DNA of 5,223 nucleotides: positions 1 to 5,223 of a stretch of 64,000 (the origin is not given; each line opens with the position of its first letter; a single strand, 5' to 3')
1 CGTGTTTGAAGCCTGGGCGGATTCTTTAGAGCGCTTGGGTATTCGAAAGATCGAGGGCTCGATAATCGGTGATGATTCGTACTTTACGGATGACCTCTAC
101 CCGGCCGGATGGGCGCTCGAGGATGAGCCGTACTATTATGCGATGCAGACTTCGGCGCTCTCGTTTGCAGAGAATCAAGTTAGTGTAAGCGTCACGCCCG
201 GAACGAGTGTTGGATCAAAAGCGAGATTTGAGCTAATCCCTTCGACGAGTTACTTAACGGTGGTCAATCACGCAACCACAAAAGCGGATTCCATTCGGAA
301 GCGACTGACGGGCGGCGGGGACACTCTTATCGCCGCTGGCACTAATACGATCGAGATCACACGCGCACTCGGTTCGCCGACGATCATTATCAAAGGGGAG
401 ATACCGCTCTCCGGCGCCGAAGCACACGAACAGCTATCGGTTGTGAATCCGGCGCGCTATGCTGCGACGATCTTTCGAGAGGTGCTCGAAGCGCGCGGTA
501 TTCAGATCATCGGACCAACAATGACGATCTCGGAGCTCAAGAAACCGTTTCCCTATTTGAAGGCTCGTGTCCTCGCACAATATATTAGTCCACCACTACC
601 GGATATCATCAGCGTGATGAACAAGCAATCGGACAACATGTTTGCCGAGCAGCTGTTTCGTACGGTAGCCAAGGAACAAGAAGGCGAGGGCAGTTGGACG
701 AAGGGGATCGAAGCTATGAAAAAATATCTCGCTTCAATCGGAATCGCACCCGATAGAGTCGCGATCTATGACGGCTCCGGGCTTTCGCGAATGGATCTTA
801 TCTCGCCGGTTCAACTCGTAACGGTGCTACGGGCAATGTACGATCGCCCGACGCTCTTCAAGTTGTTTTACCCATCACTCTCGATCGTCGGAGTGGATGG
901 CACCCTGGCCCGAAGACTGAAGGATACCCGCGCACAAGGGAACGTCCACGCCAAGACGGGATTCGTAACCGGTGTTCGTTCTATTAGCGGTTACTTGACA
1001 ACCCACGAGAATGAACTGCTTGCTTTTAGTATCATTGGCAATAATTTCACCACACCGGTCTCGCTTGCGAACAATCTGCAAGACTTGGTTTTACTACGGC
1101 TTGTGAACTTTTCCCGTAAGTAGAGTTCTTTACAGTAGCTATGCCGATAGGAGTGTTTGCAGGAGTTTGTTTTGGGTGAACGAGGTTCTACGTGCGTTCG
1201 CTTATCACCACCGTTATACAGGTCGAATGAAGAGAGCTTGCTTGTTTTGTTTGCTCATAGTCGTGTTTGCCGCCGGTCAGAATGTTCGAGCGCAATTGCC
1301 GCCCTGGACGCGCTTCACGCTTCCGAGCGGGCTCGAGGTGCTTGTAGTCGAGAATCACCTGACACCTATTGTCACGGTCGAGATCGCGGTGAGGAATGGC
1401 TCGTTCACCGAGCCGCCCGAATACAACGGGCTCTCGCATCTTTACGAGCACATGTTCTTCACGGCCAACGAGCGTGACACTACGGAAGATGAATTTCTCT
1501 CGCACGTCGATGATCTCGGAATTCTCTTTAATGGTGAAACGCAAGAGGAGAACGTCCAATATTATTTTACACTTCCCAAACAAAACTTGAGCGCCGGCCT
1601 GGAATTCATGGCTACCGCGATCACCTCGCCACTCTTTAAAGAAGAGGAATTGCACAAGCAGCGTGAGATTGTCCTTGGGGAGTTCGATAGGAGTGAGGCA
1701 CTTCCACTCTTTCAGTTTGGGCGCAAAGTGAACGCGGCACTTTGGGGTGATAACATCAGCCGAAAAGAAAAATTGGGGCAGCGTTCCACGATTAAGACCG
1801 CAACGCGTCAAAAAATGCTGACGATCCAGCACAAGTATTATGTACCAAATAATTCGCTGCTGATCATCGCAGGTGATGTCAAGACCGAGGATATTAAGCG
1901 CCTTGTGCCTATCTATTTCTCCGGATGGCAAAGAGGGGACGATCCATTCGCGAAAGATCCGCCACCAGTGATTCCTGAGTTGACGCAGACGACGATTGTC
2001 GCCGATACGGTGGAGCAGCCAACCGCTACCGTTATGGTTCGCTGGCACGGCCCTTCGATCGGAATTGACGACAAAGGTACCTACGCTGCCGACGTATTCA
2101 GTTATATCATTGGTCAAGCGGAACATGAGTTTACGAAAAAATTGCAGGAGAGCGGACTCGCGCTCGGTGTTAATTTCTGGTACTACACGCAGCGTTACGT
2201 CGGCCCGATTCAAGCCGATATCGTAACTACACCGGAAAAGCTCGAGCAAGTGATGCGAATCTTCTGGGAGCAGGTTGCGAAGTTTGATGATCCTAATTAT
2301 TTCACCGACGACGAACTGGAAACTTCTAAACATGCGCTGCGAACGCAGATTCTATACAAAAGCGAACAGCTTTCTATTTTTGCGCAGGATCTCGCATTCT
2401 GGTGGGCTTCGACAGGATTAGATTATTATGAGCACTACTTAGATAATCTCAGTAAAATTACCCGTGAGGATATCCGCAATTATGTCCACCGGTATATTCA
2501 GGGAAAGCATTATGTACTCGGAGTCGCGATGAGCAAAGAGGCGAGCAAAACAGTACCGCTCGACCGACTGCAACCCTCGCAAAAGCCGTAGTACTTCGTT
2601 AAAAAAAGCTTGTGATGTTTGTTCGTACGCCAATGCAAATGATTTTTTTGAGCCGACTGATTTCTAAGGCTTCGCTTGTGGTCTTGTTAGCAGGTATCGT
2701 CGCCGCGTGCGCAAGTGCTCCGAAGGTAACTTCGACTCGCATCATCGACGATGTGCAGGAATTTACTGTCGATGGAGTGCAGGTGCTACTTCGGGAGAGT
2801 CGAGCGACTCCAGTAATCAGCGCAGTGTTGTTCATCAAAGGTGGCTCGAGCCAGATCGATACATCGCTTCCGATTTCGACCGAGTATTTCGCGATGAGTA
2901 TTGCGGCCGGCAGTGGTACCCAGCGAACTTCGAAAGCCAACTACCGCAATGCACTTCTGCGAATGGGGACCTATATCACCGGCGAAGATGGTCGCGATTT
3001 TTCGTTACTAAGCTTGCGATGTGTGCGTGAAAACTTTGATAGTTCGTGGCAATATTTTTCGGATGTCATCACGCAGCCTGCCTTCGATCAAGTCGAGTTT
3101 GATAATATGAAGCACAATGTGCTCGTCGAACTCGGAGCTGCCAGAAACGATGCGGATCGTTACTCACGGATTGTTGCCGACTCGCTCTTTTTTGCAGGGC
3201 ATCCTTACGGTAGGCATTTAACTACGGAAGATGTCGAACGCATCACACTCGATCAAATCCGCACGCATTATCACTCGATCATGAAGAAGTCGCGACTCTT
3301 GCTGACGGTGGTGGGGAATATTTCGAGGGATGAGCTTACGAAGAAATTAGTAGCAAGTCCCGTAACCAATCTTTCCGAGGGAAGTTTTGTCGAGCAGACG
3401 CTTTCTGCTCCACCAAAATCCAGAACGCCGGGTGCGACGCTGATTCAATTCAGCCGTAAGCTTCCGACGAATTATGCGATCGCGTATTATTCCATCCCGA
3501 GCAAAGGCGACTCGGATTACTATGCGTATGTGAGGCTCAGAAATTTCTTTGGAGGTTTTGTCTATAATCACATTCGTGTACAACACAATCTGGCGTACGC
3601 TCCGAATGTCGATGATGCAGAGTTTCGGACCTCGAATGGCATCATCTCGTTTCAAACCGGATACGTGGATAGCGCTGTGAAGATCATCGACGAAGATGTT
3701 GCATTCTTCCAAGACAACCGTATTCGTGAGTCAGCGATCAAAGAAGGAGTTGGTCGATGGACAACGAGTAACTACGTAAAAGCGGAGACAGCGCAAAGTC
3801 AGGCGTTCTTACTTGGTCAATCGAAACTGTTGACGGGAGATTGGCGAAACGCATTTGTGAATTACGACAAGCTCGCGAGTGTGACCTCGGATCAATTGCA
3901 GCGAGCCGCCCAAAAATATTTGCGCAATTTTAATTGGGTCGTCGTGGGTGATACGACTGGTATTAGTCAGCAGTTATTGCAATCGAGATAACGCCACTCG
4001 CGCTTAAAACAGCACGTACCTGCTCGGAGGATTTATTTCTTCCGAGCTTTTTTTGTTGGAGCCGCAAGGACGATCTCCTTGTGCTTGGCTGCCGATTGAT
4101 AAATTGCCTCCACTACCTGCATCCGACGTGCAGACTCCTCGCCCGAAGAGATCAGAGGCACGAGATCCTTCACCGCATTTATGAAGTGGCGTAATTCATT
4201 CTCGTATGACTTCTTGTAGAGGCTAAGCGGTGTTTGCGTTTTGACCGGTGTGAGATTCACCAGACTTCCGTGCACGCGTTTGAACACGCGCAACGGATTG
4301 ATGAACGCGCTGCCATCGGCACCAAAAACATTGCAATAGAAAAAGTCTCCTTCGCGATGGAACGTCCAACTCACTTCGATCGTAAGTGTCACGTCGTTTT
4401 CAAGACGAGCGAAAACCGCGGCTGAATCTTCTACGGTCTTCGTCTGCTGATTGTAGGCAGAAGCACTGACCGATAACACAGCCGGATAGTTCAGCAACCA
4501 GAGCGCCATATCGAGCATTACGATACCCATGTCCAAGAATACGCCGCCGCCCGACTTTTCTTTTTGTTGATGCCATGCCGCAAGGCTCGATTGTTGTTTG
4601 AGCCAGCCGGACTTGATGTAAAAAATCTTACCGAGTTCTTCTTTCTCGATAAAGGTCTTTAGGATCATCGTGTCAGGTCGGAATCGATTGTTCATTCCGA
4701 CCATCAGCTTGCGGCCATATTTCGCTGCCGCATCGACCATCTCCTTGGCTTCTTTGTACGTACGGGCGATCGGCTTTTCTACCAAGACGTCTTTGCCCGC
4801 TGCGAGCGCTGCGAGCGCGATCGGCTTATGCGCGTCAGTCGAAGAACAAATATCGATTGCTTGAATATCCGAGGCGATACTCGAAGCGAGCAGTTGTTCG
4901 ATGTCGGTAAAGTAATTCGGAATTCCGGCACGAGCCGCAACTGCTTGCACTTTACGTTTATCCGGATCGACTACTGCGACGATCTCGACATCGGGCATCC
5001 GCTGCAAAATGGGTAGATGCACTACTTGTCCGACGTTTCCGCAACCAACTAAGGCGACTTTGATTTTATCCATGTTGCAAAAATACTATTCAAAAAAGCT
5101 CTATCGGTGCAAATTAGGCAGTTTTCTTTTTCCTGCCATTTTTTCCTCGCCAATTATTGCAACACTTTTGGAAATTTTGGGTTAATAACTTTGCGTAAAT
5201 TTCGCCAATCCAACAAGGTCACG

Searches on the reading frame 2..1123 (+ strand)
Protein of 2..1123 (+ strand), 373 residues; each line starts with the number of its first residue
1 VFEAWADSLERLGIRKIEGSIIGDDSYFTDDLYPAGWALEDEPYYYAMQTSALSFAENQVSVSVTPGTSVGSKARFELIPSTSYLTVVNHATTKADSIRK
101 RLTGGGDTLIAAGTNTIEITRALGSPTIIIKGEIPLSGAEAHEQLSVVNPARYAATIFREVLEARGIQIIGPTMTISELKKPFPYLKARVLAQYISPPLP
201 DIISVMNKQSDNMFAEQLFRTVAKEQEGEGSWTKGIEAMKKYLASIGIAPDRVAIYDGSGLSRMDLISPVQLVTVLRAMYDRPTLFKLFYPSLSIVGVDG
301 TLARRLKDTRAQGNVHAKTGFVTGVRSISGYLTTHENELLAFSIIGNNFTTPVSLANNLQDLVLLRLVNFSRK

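Call 81: search_protein_families(library=pfam, proteins=[window:2-1123:+], max_evalue=0.0001)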
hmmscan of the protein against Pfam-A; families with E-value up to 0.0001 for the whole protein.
window:2-1123:+ (373 aa): 1 family
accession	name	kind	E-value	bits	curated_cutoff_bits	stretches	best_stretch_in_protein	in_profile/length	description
PF02113.21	Peptidase_S13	-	4.8e-73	246.8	22.8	1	5-353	102-429/444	D-Ala-D-Ala carboxypeptidase 3 (S13) family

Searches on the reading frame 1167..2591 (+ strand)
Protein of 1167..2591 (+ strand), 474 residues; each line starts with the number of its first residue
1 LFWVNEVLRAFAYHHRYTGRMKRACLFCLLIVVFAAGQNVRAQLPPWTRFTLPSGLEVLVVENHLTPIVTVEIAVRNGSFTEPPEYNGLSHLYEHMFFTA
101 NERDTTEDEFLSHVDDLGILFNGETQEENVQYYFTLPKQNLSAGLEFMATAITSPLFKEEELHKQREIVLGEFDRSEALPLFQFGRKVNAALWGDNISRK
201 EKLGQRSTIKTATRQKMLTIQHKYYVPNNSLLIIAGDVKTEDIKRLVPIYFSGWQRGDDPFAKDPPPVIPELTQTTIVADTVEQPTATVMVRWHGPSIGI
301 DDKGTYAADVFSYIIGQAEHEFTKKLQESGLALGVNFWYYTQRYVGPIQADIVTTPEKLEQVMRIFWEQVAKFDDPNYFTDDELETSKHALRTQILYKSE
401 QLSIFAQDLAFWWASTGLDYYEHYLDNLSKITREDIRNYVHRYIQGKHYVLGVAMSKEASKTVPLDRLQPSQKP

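Call 81: search_protein_families(library=pfam, proteins=[window:1167-2591:+], max_evalue=0.0001)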
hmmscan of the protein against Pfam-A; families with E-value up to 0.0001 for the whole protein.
window:1167-2591:+ (474 aa): 2 families
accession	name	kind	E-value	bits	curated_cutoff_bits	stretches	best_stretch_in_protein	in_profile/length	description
PF05193.26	Peptidase_M16_C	-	3.3e-25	89.4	23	1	212-391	2-181/181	Peptidase M16 inactive domain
PF00675.25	Peptidase_M16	-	2.4e-23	83.1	22.3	1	58-180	2-123/149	Insulinase (Peptidase family M16)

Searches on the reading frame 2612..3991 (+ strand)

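Call 81: search_protein_families(library=pfam, proteins=[window:2612-3991:+], max_evalue=0.0001)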
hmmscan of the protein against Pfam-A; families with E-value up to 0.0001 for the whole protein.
window:2612-3991:+ (459 aa): 1 family
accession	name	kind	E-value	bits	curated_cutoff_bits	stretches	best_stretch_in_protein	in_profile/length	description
PF05193.26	Peptidase_M16_C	-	7.4e-11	42.7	23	1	210-350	1-144/181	Peptidase M16 inactive domain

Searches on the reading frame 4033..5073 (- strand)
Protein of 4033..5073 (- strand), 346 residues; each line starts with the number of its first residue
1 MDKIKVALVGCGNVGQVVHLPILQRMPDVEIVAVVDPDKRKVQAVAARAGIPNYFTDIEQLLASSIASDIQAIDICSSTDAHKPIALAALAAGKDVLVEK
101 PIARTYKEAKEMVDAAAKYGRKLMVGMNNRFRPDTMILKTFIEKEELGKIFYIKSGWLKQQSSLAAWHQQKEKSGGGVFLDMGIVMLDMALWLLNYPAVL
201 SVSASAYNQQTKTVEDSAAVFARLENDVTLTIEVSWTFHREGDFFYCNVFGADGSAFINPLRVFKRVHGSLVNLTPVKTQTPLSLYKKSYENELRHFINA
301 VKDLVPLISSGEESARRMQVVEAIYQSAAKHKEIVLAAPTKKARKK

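Call 81: search_protein_families(library=pfam, proteins=[window:4033-5073:-], max_evalue=0.0001)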
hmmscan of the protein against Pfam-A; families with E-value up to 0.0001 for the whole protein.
window:4033-5073:- (346 aa): 4 families
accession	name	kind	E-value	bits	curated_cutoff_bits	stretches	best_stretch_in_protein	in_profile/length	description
PF01408.29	GFO_IDH_MocA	-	2.6e-31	109.3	24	1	4-126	1-119/120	Oxidoreductase family, NAD-binding Rossmann fold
PF22725.1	GFO_IDH_MocA_C3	-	9.9e-20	71.2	27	1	138-256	4-123/124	GFO/IDH/MocA C-terminal domain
PF02894.22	GFO_IDH_MocA_C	-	1.2e-19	71.5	22.9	1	140-332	2-214/218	Oxidoreductase family, C-terminal alpha/beta domain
PF03447.22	NAD_binding_3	-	1.1e-05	26.6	24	1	10-125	1-115/116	Homoserine dehydrogenase, NAD binding domain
